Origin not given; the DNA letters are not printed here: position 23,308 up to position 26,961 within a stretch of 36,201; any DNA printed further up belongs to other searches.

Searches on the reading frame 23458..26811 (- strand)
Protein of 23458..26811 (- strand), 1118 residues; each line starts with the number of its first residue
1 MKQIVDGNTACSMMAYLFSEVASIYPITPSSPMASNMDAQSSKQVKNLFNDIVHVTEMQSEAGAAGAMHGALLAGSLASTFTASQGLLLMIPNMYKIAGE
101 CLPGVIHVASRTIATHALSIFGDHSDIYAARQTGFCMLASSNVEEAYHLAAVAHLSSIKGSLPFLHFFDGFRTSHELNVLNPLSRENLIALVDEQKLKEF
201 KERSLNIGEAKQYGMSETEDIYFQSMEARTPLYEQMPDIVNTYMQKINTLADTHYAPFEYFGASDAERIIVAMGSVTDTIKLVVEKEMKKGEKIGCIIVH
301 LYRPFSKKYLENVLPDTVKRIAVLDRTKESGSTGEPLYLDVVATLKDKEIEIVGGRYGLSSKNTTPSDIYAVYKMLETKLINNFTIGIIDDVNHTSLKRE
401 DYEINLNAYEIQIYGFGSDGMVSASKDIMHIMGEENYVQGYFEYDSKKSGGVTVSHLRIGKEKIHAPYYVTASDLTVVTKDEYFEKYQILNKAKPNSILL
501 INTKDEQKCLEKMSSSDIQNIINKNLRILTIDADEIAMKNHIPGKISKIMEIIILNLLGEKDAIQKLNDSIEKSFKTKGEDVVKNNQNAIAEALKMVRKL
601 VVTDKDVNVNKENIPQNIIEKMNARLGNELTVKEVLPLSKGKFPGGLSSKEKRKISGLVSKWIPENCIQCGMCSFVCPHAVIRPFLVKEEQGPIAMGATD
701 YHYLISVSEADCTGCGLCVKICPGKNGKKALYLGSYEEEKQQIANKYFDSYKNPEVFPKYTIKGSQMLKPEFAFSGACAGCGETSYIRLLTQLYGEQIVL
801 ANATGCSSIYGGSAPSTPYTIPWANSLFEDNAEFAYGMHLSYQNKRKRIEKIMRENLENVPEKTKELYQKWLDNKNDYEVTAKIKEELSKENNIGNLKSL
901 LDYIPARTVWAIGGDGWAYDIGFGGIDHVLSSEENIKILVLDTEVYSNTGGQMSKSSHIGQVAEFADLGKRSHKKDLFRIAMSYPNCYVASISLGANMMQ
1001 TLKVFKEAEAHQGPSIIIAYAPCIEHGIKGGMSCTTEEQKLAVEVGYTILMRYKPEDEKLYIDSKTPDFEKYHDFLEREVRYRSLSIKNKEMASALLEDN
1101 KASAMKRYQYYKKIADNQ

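Call 74: search_protein_families(library=pfam, proteins=[window:23458-26811:-], max_evalue=0.0001)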
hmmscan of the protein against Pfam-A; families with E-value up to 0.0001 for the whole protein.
window:23458-26811:- (1118 aa): 14 families
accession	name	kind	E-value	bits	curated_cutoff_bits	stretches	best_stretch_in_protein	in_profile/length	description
PF01855.24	POR_N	-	1.4e-68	231.5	27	1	16-244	4-230/231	Pyruvate flavodoxin/ferredoxin oxidoreductase, thiamine diP-bdg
PF01558.24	POR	-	6.4e-25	88.7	27.4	1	417-594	1-172/173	Pyruvate ferredoxin/flavodoxin oxidoreductase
PF17147.9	PFOR_II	-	1.4e-15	57.9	27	1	266-369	1-102/102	Pyruvate:ferredoxin oxidoreductase core domain II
PF02775.26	TPP_enzyme_C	-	5.3e-09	36.5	21.9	1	905-1018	45-150/151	Thiamine pyrophosphate enzyme, C-terminal TPP binding domain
PF12838.12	Fer4_7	-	1.1e-08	35.9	27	1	666-723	1-49/52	4Fe-4S dicluster domain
PF00037.32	Fer4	-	3.6e-08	33.3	21.1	1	661-683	2-24/24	4Fe-4S binding domain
PF12837.12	Fer4_6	-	5.1e-08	32.9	25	1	661-682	3-24/24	4Fe-4S binding domain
PF13187.11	Fer4_9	-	2.3e-07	31.2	27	1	666-724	1-49/52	4Fe-4S dicluster domain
PF13183.11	Fer4_8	-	2.5e-07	31.6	27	1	665-724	3-66/68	4Fe-4S dicluster domain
PF14697.11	Fer4_21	-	8e-07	29.5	35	1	665-723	6-52/59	4Fe-4S dicluster domain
PF12797.12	Fer4_2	-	1e-06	28.8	24.5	0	664-678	7-21/22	4Fe-4S binding domain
PF13534.11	Fer4_17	-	6.2e-06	27.1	22.2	0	665-680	44-59/61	4Fe-4S dicluster domain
PF13484.11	Fer4_16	-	7.5e-06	27.1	30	1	666-723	1-64/66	4Fe-4S double cluster binding domain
PF13237.11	Fer4_10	-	9.3e-06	25.9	25.5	1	664-723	6-53/53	4Fe-4S dicluster domain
